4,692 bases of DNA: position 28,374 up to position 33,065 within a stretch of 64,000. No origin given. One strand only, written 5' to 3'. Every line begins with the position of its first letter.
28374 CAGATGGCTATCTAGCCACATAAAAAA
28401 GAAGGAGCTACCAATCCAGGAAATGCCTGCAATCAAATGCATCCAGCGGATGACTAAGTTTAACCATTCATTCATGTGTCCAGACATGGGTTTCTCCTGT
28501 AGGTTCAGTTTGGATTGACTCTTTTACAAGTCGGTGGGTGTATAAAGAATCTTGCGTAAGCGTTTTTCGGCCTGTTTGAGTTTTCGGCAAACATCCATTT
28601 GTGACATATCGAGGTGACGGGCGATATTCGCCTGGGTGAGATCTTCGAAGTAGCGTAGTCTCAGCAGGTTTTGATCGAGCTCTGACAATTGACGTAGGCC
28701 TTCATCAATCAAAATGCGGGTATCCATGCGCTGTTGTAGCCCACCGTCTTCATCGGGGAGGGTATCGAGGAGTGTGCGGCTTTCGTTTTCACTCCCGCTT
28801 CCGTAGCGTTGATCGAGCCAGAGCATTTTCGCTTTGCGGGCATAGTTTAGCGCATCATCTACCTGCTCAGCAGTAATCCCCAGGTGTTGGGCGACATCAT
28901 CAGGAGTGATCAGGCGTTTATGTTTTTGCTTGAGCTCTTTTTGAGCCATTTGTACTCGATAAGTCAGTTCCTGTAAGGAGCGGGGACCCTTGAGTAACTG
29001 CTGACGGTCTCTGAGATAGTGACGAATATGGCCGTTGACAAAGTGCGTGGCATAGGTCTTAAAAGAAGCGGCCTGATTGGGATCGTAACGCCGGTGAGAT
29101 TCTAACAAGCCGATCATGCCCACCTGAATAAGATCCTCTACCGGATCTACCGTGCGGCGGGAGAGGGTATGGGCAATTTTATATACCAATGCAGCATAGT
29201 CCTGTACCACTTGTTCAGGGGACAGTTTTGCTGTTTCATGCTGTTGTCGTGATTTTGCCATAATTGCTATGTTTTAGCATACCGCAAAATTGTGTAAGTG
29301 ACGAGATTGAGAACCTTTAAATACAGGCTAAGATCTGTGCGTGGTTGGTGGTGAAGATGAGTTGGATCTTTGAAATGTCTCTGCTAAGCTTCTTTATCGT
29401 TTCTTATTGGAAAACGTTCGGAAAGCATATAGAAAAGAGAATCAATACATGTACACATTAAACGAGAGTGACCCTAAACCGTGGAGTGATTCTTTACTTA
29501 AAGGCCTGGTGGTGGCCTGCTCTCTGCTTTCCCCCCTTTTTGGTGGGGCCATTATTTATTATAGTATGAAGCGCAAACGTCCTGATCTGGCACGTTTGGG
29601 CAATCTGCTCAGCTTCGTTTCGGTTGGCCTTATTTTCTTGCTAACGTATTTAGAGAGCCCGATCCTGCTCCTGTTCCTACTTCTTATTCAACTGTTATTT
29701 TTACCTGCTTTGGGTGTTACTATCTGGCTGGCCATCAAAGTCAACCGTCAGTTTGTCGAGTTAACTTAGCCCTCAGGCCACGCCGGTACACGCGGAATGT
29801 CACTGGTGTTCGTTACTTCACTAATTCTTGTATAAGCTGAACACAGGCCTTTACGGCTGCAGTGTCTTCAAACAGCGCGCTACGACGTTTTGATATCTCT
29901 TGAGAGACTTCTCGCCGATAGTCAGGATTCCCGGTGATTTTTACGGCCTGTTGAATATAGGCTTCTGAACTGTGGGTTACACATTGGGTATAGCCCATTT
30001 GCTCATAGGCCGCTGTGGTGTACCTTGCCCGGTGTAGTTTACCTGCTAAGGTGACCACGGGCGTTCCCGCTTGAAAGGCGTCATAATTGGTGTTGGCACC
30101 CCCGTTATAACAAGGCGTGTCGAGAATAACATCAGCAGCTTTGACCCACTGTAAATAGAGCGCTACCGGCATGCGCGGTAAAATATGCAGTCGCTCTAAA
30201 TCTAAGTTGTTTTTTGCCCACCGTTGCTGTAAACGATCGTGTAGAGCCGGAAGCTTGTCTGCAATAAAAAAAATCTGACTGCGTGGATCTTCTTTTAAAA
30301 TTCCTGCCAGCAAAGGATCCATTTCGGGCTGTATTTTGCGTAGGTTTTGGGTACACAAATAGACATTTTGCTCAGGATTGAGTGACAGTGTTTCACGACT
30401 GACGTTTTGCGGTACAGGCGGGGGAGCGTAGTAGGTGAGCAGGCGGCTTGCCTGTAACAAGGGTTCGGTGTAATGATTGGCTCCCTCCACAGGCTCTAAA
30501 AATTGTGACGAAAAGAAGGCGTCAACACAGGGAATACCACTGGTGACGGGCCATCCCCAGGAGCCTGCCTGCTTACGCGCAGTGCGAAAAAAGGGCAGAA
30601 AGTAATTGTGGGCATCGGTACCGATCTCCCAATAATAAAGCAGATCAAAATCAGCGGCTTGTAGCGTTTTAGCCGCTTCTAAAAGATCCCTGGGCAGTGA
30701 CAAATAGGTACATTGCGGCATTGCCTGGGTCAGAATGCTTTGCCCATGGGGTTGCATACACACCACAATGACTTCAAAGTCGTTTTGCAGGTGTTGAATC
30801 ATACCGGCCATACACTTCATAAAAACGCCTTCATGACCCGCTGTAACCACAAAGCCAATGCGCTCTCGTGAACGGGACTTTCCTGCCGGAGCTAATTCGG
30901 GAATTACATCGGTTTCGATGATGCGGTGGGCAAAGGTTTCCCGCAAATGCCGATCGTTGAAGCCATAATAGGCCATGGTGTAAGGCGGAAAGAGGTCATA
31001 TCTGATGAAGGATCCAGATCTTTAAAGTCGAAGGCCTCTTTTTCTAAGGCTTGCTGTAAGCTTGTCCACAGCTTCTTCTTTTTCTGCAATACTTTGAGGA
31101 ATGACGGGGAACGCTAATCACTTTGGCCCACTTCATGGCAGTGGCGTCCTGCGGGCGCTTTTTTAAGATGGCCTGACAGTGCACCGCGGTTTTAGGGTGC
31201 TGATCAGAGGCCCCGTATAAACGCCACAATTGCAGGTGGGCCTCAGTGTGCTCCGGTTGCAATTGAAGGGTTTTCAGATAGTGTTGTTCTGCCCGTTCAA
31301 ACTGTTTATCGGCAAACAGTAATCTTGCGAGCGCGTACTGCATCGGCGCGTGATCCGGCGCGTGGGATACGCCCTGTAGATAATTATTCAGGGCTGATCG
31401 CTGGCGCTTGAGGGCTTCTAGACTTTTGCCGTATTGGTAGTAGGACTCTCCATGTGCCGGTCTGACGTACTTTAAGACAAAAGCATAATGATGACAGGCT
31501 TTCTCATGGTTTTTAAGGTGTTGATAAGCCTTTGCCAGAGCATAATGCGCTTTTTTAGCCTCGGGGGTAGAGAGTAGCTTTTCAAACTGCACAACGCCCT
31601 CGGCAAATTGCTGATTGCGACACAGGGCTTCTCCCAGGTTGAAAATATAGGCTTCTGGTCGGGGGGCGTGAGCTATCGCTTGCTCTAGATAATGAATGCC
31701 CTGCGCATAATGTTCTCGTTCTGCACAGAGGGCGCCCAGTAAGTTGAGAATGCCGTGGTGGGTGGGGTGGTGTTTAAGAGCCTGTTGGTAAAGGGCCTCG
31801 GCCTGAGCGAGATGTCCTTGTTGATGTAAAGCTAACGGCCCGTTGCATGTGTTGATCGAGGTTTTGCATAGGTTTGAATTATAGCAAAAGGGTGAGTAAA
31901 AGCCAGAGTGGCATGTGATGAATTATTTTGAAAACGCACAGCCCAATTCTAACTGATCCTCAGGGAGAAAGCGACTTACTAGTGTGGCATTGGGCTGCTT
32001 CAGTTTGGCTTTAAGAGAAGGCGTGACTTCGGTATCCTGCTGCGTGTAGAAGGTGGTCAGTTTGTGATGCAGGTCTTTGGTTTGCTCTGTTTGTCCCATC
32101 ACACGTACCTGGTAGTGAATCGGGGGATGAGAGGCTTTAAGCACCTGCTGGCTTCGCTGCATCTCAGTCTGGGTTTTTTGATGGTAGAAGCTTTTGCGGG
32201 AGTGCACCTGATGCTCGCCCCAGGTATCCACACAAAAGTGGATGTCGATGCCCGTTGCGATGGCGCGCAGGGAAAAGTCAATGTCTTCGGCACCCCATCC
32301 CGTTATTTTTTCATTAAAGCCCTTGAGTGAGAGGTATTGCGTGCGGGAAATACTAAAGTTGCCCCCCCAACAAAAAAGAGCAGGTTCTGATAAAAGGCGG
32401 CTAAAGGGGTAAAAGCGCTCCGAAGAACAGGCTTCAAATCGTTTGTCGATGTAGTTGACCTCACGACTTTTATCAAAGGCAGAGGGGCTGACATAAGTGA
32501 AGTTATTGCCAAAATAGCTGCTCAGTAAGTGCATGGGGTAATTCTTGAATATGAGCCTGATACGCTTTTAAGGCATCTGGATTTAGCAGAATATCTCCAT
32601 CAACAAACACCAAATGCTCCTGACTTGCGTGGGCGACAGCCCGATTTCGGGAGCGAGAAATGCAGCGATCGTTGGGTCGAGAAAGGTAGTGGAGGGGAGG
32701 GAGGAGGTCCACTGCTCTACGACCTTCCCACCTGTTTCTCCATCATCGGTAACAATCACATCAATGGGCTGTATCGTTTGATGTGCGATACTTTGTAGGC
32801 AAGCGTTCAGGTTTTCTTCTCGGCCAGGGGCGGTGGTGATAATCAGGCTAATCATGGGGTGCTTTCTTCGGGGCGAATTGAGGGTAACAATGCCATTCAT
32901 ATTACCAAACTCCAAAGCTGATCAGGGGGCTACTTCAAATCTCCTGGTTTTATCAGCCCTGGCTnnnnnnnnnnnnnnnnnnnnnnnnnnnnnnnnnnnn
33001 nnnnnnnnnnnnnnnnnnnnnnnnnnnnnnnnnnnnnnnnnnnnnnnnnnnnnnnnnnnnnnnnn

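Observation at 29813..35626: Glycan/peptide-modification island: LanC-like protein, GT2, TPR-GT41, large secreted protein, all co-directional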

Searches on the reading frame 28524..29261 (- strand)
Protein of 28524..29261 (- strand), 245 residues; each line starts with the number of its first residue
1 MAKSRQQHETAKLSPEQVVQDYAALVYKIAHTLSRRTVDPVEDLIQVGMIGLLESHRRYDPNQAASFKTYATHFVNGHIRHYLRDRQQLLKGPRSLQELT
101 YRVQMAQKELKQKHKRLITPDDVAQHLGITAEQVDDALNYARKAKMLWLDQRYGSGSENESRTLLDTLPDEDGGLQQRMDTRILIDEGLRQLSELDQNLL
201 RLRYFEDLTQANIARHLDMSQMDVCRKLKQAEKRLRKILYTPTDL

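Call 4: search_protein_families(library=pfam, proteins=[window:28524-29261:-], max_evalue=0.01)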
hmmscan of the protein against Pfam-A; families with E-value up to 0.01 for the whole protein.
window:28524-29261:- (245 aa): 9 families
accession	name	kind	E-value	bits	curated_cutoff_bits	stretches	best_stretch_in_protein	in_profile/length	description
PF04542.20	Sigma70_r2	-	1.4e-15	57.3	24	1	19-87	2-69/71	Sigma-70 region 2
PF04545.22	Sigma70_r4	-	3.1e-13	49.4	24.1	1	189-237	2-50/50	Sigma-70, region 4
PF04539.22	Sigma70_r3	-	1.1e-11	45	25.3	1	98-172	1-70/78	Sigma-70 region 3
PF08281.18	Sigma70_r4_2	-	2e-09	37.4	25.7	1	184-235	3-54/54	Sigma-70, region 4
PF07638.17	Sigma70_ECF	-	6.5e-05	23.3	21.1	1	170-236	111-180/185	ECF sigma factor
PF13545.12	HTH_Crp_2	-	0.0013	19.1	27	0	117-147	21-52/70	Crp-like helix-turn-helix domain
PF12802.13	MarR_2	-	0.0052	17.3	27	0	202-234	14-47/61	MarR family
PF02001.22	DUF134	-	0.0071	17.3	27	0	198-239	41-82/98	Protein of unknown function DUF134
PF24409.1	wHTH-PRTase_assc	-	0.0082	16.6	27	0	111-147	5-41/83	wHTH-PRTase associated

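Call 5: search_protein_families(library=ncbifam, proteins=[window:28524-29261:-], max_evalue=0.01)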
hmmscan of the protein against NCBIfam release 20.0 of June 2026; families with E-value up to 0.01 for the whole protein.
window:28524-29261:- (245 aa): 85 families (the best 25 are shown)
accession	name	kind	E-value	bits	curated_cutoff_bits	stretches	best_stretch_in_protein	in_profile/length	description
TIGR02980.1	SigBFG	subfamily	5.6e-52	176.7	234.35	1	16-238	6-225/227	SigB/SigF/SigG family RNA polymerase sigma factor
NF005644.0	PRK07408.1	subfamily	4.3e-44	151.1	261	1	7-240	22-254/258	RNA polymerase sigma factor SigF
TIGR02941.1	Sigma_B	equivalog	3.6e-38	131.5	315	1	6-238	22-252/255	RNA polymerase sigma factor SigB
NF005514.0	PRK07122.1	subfamily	6.1e-38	130.5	372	1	10-238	37-262/264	RNA polymerase sigma factor SigF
TIGR02479.1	FliA_WhiG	subfamily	6.8e-36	124.1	189.6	1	18-239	1-223/224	FliA/WhiG family RNA polymerase sigma factor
TIGR02885.1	spore_sigF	equivalog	1e-35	123.6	321.45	1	7-237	5-229/231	RNA polymerase sporulation sigma factor SigF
NF005413.0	PRK06986.1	subfamily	1.2e-33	116.9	201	1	5-240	5-237/241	RNA polymerase sigma factor FliA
NF006071.0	PRK08215.1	equivalog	3.5e-32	112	372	1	12-238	36-256/258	RNA polymerase sporulation sigma factor SigG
NF004052.0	PRK05572.1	subfamily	1.6e-31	109.7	311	1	9-239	28-250/252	SigF/SigG family RNA polymerase sporulation sigma factor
TIGR02937.1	sigma70-ECF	superfamily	4.5e-31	107.7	42.9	2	16-93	4-78/165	sigma-70 family RNA polymerase sigma factor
NF004935.0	PRK06288.1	equivalog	2.3e-29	102.9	343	1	15-239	35-262/270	RNA polymerase sigma factor WhiG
TIGR02850.1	spore_sigG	equivalog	1.7e-28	99.8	457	1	13-238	34-253/254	RNA polymerase sporulation sigma factor SigG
NF005809.0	PRK07670.1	equivalog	4.1e-26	92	326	1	9-239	19-250/255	FliA/WhiG family RNA polymerase sigma factor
TIGR02997.1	Sig70-cyanoRpoD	subfamily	1.4e-22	80.3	384.5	1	5-236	66-298/298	RNA polymerase sigma factor, RpoD/SigA family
TIGR02394.1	rpoS_proteo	equivalog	1.1e-20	74.3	378.7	1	8-240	41-275/285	RNA polymerase sigma factor RpoS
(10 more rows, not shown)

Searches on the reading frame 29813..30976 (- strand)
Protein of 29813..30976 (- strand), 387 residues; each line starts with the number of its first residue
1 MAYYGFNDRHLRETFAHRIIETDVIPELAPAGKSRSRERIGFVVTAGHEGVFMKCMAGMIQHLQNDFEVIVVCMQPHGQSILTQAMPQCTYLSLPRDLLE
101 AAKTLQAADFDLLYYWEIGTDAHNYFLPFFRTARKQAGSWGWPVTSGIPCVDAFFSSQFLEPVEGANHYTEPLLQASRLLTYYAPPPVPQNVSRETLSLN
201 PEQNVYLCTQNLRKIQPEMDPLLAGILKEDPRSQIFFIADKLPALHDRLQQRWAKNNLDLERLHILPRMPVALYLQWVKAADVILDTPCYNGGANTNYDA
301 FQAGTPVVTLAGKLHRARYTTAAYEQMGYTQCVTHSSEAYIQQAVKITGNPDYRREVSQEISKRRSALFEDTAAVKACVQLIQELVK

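Call 4: search_protein_families(library=pfam, proteins=[window:29813-30976:-], max_evalue=0.01)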
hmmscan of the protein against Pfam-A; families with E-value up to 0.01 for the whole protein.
window:29813-30976:- (387 aa): 1 family
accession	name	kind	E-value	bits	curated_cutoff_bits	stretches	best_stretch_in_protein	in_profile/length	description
PF13844.12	Glyco_transf_41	-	1e-17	64.1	25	1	193-370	358-535/543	Glycosyl transferase family 41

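Call 5: search_protein_families(library=ncbifam, proteins=[window:29813-30976:-], max_evalue=0.01)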
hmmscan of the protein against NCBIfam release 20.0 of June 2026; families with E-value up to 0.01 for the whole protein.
window:29813-30976:- (387 aa): 0 families

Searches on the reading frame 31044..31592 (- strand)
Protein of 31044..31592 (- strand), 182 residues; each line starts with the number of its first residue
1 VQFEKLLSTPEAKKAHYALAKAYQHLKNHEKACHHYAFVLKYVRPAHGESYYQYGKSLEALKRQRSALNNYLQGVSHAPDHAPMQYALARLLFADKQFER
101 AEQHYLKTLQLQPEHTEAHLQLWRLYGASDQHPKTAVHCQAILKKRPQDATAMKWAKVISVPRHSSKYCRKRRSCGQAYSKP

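Call 4: search_protein_families(library=pfam, proteins=[window:31044-31592:-], max_evalue=0.01)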
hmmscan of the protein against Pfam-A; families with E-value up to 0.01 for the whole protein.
window:31044-31592:- (182 aa): 15 families
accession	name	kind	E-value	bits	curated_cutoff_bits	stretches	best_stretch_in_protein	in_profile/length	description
PF07719.23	TPR_2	-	7.9e-11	41.7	27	1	86-115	5-34/34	Tetratricopeptide repeat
PF13428.12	TPR_14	-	2.4e-09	37.4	23.5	1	85-124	4-43/44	Tetratricopeptide repeat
PF14559.12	TPR_19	-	8.6e-09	36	25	2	92-150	1-59/68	Tetratricopeptide repeat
PF13431.12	TPR_17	-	1.4e-08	34.8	24.4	0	71-103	2-34/34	Tetratricopeptide repeat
PF13181.12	TPR_8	-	2.5e-08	33.9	25.7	0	83-115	2-34/34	Tetratricopeptide repeat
PF13424.12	TPR_12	-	1.9e-07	31.6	30.1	2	15-74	5-71/77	Tetratricopeptide repeat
PF00515.34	TPR_1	-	1.1e-06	28.6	27.8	1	86-115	5-34/34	Tetratricopeptide repeat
PF13432.12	TPR_16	-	2e-06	28.6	32.7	1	57-113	6-62/65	Tetratricopeptide repeat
PF24575.1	TPR_Slam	-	1.8e-05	25.6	35.2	1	52-104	49-103/104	Surface lipoprotein assembly modifier, N-terminal TPR repeats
PF13174.12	TPR_6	-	0.00015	22.6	26.3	0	15-41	2-28/33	Tetratricopeptide repeat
PF12895.13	ANAPC3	-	0.00031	21.4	27.2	0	3-71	12-79/82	Anaphase-promoting complex, cyclosome, subunit 3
PF23914.1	TPR_CcmH_CycH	-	0.0019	18.5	42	0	78-155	46-126/158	Cytochrome c-type biogenesis protein H TPR domain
PF13414.12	TPR_11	-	0.0032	17.6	26.8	0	91-122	3-34/42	TPR repeat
PF17874.7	TPR_MalT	-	0.0078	16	45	0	21-119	61-158/336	MalT-like TPR region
PF14561.12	TPR_20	-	0.0084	16.9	25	0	67-120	7-62/90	Tetratricopeptide repeat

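Call 5: search_protein_families(library=ncbifam, proteins=[window:31044-31592:-], max_evalue=0.01)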
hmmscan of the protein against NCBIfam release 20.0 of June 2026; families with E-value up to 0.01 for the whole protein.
window:31044-31592:- (182 aa): 15 families
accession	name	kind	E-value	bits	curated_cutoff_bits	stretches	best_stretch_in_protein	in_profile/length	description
TIGR02917.1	PEP_TPR_lipo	equivalog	3.5e-11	41.8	312.2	1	9-160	597-747/899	XrtA/PEP-CTERM system TPR-repeat protein PrsT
NF040959.1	MamA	equivalog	7.9e-08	32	200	1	11-138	69-195/204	magnetosome protein MamA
TIGR02521.1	type_IV_pilW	equivalog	1.4e-06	28.1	154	1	64-119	47-102/234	type IV pilus biogenesis/stability protein PilW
TIGR00540.1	TPR_hemY_coli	hypoth_equivalog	2e-06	26.9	142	1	67-138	311-381/385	heme biosynthesis-associated TPR protein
NF033758.1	gliding_GltE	equivalog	2.2e-06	26.9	225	1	43-148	217-322/411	adventurous gliding motility TPR repeat lipoprotein GltE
TIGR02795.1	tol_pal_ybgF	equivalog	2.6e-06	28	90.1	0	85-152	42-112/119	tol-pal system protein YbgF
TIGR02552.1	LcrH_SycD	equivalog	1.3e-05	25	104.8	1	10-70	49-108/136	SycD/LcrH family type III secretion system chaperone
NF052312.1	T9SS_PorW_SprE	equivalog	2.1e-05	23.4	250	1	48-122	290-368/716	type IX secretion system periplasmic lipoprotein PorW/SprE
NF033920.0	C39_PA2778_fam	equivalog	7.2e-05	22.3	150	1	49-135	157-243/255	PA2778 family cysteine peptidase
NF011886.0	PRK15359.1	equivalog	7.9e-05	22.4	146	1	7-72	52-116/144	type III secretion system chaperone protein SscB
NF008756.0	PRK11788.1-4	equivalog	0.00011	21.4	474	1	3-160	130-293/389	lipopolysaccharide assembly protein LapB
NF047507.1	TPR_BatC_Lepto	exception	0.00013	21.5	175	0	48-126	65-140/214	TPR repeat-containing protein BatC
NF033762.1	social_mot_Tgl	equivalog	0.00051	19.5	225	1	64-125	47-109/252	social motility TPR repeat lipoprotein Tgl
NF053607.1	CHU_0125_OmpA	equivalog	0.0011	17.6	620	1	3-83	42-122/639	CHU_0125 family OmpA-like outer membrane integrity protein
TIGR00990.1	3a0801s09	subfamily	0.006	15.3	757.25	1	16-123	333-440/615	mitochondrial import receptor subunit TOM70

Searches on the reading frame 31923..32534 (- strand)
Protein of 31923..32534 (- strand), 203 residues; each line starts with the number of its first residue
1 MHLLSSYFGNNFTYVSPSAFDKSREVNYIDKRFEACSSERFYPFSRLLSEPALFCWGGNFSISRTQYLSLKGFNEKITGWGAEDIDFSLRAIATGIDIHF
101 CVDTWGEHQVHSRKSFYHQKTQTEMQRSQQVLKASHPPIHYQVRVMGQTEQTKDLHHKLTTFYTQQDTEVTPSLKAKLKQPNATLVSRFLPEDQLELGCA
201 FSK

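Call 4: search_protein_families(library=pfam, proteins=[window:31923-32534:-], max_evalue=0.01)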
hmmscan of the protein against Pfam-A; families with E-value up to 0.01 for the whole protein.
window:31923-32534:- (203 aa): 5 families
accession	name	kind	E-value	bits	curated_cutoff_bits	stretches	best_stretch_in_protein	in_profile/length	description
PF02709.20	Glyco_transf_7C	-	4.9e-12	45.8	23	1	55-103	19-67/78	N-terminal domain of galactosyltransferase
PF13632.12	Glyco_trans_2_3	-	4.9e-05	23.7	27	1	39-120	57-133/198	Glycosyl transferase family group 2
PF09778.15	Guanylate_cyc_2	-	0.0042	16.9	28.1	0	95-156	60-118/212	Guanylylate cyclase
PF05679.22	CHGN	-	0.0056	16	23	1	60-98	430-469/512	Chondroitin N-acetylgalactosaminyltransferase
PF10111.15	Glyco_tranf_2_2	-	0.0065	16.4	27.3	1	57-92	165-200/276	Glycosyltransferase like family 2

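Call 5: search_protein_families(library=ncbifam, proteins=[window:31923-32534:-], max_evalue=0.01)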
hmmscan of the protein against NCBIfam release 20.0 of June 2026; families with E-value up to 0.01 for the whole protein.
window:31923-32534:- (203 aa): 2 families
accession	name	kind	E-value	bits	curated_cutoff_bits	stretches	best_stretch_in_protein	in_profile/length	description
NF041875.1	EPS_EpsD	equivalog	1.8e-05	24.3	370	1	55-117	155-217/325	exopolysaccharide biosynthesis glycosyltransferase EpsD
NF010717.0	PRK14119.1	equivalog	0.0071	15.9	378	0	103-166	103-166/228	2,3-diphosphoglycerate-dependent phosphoglycerate mutase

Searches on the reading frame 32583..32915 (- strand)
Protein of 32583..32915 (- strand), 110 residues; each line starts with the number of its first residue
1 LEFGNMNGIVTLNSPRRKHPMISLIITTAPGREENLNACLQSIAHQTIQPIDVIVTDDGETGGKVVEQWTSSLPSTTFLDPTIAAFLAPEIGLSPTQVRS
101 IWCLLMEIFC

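Call 4: search_protein_families(library=pfam, proteins=[window:32583-32915:-], max_evalue=0.01)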
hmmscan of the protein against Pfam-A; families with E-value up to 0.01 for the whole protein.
window:32583-32915:- (110 aa): 1 family
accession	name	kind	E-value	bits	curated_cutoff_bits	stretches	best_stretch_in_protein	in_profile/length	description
PF00535.33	Glycos_transf_2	-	0.00016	22.1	23.3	1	25-61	2-38/168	Glycosyl transferase family 2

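Call 5: search_protein_families(library=ncbifam, proteins=[window:32583-32915:-], max_evalue=0.01)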
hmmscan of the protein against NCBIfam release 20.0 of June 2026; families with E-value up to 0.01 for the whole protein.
window:32583-32915:- (110 aa): 3 families
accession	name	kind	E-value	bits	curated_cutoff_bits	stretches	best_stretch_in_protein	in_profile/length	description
NF007482.0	PRK10073.1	equivalog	1.2e-05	24.5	423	1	18-80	4-67/334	glycosyltransferase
TIGR04242.1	nodulat_NodC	equivalog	0.0039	16.2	550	1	16-68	44-97/395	chitooligosaccharide synthase NodC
NF041875.1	EPS_EpsD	equivalog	0.0087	15.5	370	1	23-64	2-44/325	exopolysaccharide biosynthesis glycosyltransferase EpsD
